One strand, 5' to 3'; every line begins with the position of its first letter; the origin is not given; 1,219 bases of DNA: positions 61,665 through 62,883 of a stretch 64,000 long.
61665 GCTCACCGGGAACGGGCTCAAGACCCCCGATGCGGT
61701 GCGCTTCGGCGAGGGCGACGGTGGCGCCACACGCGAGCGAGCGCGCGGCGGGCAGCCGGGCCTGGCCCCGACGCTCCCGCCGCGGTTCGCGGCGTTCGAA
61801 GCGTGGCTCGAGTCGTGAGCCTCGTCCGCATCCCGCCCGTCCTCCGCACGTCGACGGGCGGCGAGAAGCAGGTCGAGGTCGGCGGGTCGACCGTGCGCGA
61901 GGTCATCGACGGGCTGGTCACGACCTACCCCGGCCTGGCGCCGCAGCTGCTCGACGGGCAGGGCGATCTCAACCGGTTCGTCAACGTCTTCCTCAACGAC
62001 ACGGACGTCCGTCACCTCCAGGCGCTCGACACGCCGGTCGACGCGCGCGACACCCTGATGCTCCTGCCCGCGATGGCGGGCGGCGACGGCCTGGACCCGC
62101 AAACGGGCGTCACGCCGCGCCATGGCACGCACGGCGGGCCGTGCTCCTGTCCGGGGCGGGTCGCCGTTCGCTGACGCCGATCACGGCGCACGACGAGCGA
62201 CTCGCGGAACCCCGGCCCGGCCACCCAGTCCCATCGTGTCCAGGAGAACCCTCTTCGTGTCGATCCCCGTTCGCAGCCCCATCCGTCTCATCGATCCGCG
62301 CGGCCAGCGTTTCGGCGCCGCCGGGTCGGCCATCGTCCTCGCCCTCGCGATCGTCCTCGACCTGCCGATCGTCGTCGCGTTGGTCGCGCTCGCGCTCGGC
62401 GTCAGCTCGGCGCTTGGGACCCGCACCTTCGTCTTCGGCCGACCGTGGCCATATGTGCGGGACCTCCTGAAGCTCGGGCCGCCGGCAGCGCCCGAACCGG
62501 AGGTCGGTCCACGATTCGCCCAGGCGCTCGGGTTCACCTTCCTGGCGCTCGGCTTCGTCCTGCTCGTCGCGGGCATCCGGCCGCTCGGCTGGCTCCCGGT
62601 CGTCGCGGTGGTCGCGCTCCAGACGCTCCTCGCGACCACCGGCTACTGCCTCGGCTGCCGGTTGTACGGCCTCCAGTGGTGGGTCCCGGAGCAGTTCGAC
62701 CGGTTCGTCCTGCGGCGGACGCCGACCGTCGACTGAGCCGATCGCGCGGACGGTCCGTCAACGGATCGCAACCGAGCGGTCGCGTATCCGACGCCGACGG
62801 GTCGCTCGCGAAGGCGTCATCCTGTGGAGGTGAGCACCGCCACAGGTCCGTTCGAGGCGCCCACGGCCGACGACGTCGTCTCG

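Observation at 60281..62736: SAM-I riboswitch controlling a threonine-synthase homologue, a CysO-like sulfur carrier and a DUF4395 membrane protein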

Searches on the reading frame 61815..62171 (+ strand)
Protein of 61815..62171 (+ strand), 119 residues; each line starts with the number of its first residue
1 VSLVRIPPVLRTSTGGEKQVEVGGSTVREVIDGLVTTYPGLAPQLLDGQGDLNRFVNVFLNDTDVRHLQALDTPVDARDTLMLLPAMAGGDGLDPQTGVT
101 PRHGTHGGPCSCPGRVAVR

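Call 7: search_protein_families(library=pfam, proteins=[window:61815-62171:+], max_evalue=0.01)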
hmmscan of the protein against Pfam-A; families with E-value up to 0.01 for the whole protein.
window:61815-62171:+ (119 aa): 1 family
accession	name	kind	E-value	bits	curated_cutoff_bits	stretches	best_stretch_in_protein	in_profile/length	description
PF02597.26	ThiS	-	1.6e-12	48.3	22.5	1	5-90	2-76/76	ThiS family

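Call 8: search_protein_families(library=ncbifam, proteins=[window:61815-62171:+], max_evalue=0.01)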
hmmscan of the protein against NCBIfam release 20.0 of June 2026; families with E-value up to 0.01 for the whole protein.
window:61815-62171:+ (119 aa): 2 families
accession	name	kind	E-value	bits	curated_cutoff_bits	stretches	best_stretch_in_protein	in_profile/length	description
NF041918.1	SAMP1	equivalog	3.6e-17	62.7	60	1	15-90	13-91/91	ubiquitin-like small modifier protein 1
TIGR01687.1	moaD_arch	subfamily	1.8e-08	34.7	49.5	1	13-90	12-88/88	MoaD family protein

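Call 47: find_homologous_proteins(query=window:61815-62171:+)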
Query window:61815-62171:+ (119 aa): 3983 proteins with E <= 0.001 among 3985 candidates; the best 120 are listed.
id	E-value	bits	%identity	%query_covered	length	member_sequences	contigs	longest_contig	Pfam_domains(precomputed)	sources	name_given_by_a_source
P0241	2.8e-67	242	93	100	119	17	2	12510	PF02597.27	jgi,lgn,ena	-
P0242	6.7e-64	231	88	100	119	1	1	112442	PF02597.27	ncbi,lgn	-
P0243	3.3e-63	229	87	100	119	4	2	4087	PF02597.27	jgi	jgi:molybdopterin synthase sulfur carrier subunit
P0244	3.5e-58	213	86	100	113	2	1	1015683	PF02597.27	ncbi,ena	-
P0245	1.1e-57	211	83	100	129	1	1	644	PF02597.27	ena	-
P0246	1.3e-56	208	81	100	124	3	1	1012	PF02597.27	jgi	jgi:molybdopterin converting factor small subunit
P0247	2.1e-53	198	78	100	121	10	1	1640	PF02597.27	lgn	-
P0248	7.4e-53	196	79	98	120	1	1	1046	PF02597.27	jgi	-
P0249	1.9e-52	195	78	100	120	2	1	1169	PF02597.27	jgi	jgi:molybdopterin synthase sulfur carrier subunit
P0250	1.8e-51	191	79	100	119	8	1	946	PF02597.27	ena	-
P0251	4.7e-51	190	78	100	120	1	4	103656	PF02597.27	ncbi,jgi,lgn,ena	-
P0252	5.1e-51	190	78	97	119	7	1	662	PF02597.27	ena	-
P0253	1.8e-50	188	76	100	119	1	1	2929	PF02597.27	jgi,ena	jgi:molybdopterin synthase sulfur carrier subunit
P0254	3.5e-50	187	75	100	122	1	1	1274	PF02597.27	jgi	jgi:molybdopterin converting factor small subunit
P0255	6.2e-50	186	78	97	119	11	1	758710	PF02597.27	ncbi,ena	-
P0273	5.6e-48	180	76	100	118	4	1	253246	PF02597.27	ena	-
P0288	3.9e-42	161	72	97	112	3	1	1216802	PF02597.27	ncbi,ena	-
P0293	1.8e-39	153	79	76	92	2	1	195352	PF02597.27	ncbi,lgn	-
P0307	2.9e-37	145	79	76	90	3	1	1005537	PF02597.27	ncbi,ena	-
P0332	9.1e-36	141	79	76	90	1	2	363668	PF02597.27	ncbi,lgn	-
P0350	3.5e-35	139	76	76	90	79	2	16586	PF02597.27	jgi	jgi:molybdopterin converting factor small subunit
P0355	4.3e-35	138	73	76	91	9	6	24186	PF02597.27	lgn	-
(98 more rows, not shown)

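Call 72: find_encoding_contigs(protein=P0293, flank=6000, max_places=2)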
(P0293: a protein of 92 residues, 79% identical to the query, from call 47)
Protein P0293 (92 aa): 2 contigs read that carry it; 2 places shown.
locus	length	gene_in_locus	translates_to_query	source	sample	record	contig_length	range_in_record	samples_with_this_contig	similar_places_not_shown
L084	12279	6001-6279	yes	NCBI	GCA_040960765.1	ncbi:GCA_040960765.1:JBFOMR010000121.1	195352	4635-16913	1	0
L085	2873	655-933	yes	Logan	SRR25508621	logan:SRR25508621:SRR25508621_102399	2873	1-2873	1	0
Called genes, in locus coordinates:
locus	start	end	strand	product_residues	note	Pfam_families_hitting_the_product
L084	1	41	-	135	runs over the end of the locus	PF01850:PIN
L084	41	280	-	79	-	PF02604:PhdYeFM_antitox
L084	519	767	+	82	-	-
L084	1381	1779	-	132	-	PF01638:HxlR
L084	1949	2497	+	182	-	PF07681:DoxX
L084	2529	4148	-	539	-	PF00140:Sigma70_r1_2, PF04542:Sigma70_r2, PF04539:Sigma70_r3, PF04545:Sigma70_r4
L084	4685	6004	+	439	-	PF00291:PALP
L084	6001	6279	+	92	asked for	PF02597:ThiS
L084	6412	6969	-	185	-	-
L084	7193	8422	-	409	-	PF13173:AAA_14, PF13635:DUF4143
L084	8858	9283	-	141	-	-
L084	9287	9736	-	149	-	PF02604:PhdYeFM_antitox, PF12910:PHD_like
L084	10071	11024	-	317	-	PF07676:PD40 (weak)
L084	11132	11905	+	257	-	PF00196:GerE, PF08281:Sigma70_r4_2 (weak)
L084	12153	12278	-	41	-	PF11225:DUF3024 (weak)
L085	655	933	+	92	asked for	PF02597:ThiS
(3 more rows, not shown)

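Call 73: find_encoding_contigs(protein=P0307, flank=6000, max_places=2)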
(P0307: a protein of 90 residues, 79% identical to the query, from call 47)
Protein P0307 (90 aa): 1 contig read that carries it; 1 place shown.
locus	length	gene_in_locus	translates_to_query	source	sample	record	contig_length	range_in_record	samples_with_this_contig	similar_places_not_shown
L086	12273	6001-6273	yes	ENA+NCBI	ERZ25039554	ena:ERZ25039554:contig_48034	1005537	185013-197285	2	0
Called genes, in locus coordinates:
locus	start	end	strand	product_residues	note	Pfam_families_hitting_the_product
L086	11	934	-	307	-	PF01555:N6_N4_Mtase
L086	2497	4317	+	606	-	PF13424:TPR_12 (faint), PF00196:GerE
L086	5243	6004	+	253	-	PF00291:PALP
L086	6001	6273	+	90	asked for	PF02597:ThiS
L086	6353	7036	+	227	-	-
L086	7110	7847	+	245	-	PF00072:Response_reg, PF00486:Trans_reg_C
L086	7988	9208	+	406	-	PF00909:Ammonium_transp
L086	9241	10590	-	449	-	PF01590:GAF, PF13185:GAF_2, PF13492:GAF_3, PF00512:HisKA, PF02518:HATPase_c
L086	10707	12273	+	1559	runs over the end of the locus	-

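Call 74: find_encoding_contigs(protein=P0332, flank=6000, max_places=2)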
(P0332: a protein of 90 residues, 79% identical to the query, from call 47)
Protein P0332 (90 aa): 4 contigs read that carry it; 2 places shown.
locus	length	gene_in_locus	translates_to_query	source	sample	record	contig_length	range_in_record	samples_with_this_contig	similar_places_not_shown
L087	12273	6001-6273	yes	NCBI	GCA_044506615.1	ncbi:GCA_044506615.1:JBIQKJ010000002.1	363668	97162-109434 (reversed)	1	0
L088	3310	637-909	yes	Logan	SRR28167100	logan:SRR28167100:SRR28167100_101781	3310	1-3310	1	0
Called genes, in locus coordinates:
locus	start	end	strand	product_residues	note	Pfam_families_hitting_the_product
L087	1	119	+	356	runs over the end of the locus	PF01380:SIS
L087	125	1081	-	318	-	PF02126:PTE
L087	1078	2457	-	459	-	PF00890:FAD_binding_2 (weak), PF12831:FAD_oxidored, PF13450:NAD_binding_8 (faint)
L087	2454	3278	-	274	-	PF00106:adh_short, PF08659:KR (weak), PF13561:adh_short_C2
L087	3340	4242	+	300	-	PF08450:SGL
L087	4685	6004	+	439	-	PF00291:PALP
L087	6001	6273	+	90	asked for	PF02597:ThiS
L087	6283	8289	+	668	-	PF02574:S-methyl_trans, PF02219:MTHFR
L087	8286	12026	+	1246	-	PF02574:S-methyl_trans, PF00809:Pterin_bind, PF02607:B12-binding_2, PF02310:B12-binding, PF02965:Met_synt_B12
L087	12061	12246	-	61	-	-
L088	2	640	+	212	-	?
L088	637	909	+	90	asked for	PF02597:ThiS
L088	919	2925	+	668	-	PF02574:S-methyl_trans, PF02219:MTHFR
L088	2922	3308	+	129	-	?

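Call 77: find_encoding_contigs(protein=P0350, flank=5000, max_places=1)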
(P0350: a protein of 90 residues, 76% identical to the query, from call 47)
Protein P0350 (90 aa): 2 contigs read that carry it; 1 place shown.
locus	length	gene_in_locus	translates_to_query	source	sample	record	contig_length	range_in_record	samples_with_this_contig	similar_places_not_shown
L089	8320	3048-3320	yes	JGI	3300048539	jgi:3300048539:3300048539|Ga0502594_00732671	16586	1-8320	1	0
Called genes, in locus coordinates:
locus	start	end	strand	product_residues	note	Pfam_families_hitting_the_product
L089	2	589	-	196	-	?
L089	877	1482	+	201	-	-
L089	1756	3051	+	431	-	PF00291:PALP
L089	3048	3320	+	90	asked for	PF02597:ThiS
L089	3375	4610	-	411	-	PF01053:Cys_Met_Meta_PP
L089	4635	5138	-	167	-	PF13302:Acetyltransf_3, PF00583:Acetyltransf_1, PF13508:Acetyltransf_7 (weak)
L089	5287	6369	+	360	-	PF01040:UbiA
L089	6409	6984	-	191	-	-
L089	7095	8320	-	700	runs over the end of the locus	-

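Call 78: find_encoding_contigs(protein=P0355, flank=5000, max_places=1)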
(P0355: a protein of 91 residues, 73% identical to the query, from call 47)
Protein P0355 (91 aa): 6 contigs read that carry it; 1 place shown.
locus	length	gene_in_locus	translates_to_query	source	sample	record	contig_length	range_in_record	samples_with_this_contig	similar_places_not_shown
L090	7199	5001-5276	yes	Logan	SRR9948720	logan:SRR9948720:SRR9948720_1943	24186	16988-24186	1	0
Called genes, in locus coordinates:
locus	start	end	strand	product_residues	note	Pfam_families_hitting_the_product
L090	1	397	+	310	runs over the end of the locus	PF00528:BPD_transp_1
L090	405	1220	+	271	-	PF00528:BPD_transp_1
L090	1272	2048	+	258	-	PF08220:HTH_DeoR, PF00455:DeoRC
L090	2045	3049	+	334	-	PF17128:DUF5107 (faint), PF01263:Aldose_epim (faint), PF14486:DUF4432 (weak)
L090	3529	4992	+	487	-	PF00291:PALP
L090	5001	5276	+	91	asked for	PF02597:ThiS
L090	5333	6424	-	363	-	PF04055:Radical_SAM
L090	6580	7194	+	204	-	PF01871:AMMECR1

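Call 79: find_encoding_contigs(protein=P0288, flank=5000, max_places=1)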
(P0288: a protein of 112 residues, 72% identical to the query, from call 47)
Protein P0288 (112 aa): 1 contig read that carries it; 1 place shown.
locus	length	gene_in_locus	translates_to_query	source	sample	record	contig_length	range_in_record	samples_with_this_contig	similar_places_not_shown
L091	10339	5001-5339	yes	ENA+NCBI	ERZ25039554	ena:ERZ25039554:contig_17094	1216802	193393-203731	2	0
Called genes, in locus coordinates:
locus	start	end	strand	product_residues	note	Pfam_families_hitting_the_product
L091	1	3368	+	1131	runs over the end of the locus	PF13191:AAA_16, PF00196:GerE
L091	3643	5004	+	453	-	PF00291:PALP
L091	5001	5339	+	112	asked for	PF02597:ThiS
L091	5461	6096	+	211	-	-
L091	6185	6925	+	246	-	PF00072:Response_reg, PF00486:Trans_reg_C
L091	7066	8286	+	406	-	PF00909:Ammonium_transp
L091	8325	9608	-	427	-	PF01590:GAF, PF13185:GAF_2, PF13492:GAF_3, PF00512:HisKA, PF02518:HATPase_c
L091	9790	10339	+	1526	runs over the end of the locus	PF00310:GATase_2, PF04898:Glu_syn_central, PF01645:Glu_synthase, PF01493:GXGXG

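Call 80: find_encoding_contigs(protein=P0273, flank=5000, max_places=1)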
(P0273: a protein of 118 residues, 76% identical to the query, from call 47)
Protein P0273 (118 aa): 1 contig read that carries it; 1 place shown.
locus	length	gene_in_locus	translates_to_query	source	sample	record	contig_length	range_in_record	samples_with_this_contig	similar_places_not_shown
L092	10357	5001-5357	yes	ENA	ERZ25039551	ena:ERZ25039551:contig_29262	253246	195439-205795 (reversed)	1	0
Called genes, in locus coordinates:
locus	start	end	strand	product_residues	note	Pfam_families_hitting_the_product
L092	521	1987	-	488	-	-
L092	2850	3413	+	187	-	PF00196:GerE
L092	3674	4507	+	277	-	-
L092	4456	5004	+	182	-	PF00291:PALP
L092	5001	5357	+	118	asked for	PF02597:ThiS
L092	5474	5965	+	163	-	PF14340:DUF4395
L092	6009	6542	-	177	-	PF00293:NUDIX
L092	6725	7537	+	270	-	PF00072:Response_reg, PF00486:Trans_reg_C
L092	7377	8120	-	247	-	-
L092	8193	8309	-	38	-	-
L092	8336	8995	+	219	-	PF00909:Ammonium_transp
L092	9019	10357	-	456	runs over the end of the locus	PF01590:GAF, PF13185:GAF_2, PF13492:GAF_3, PF00512:HisKA, PF02518:HATPase_c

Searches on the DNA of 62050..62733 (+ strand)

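Call 89: search_rna_families(source=window, start=62050, end=62290, threshold=evalue, max_evalue=10)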
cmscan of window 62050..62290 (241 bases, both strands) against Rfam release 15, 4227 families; matches with E-value up to 10: 2.
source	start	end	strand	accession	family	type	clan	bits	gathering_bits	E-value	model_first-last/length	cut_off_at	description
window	62123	62145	-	RF01356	CRISPR-DR28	Gene; CRISPR;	-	13.6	35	9.8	1-24/24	no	CRISPR RNA direct repeat element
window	62240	62257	-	RF02139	HOXA11-AS1_3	Gene; lncRNA;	-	12.6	50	6.5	81-98/98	no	HOXA11 antisense RNA 1 conserved region 3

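Call 108: search_rna_families(sources=[L024, L029, L044, L057, L070, L071, L039, L065, L031, L077], threshold=gathering)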
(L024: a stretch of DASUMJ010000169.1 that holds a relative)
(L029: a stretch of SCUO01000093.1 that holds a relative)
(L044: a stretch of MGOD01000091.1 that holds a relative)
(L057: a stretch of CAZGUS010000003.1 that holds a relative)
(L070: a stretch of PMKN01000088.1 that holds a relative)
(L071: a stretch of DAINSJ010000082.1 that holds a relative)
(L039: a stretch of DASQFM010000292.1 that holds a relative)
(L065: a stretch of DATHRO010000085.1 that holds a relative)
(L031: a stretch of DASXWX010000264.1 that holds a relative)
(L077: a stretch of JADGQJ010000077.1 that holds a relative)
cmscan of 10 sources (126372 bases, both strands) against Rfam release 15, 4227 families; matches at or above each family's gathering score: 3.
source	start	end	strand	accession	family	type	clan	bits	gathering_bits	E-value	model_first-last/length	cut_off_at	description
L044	6084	6194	+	RF00162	SAM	Cis-reg; riboswitch;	CL00012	67.6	44.4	2.6e-13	1-108/108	no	SAM riboswitch aptamer (S box leader)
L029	6098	6208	+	RF00162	SAM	Cis-reg; riboswitch;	CL00012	66.4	44.4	5.7e-13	1-108/108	no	SAM riboswitch aptamer (S box leader)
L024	6093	6203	+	RF00162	SAM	Cis-reg; riboswitch;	CL00012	65.2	44.4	1.3e-12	1-108/108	no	SAM riboswitch aptamer (S box leader)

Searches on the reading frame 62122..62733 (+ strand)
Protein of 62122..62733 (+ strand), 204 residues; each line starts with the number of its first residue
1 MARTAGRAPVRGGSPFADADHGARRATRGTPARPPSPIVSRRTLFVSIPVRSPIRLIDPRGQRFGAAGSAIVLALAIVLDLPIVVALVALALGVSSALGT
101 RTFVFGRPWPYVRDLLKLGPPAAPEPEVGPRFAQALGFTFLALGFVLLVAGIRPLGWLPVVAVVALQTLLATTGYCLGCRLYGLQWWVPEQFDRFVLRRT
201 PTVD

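Call 11: search_protein_families(library=pfam, proteins=[window:62122-62733:+], max_evalue=10)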
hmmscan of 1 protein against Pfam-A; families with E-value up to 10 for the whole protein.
window:62122-62733:+ (204 aa): 1 family
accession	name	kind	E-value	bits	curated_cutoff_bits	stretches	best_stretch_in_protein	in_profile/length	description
PF14340.12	DUF4395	-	1.5e-23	84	24.5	1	57-184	1-127/130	Domain of unknown function (DUF4395)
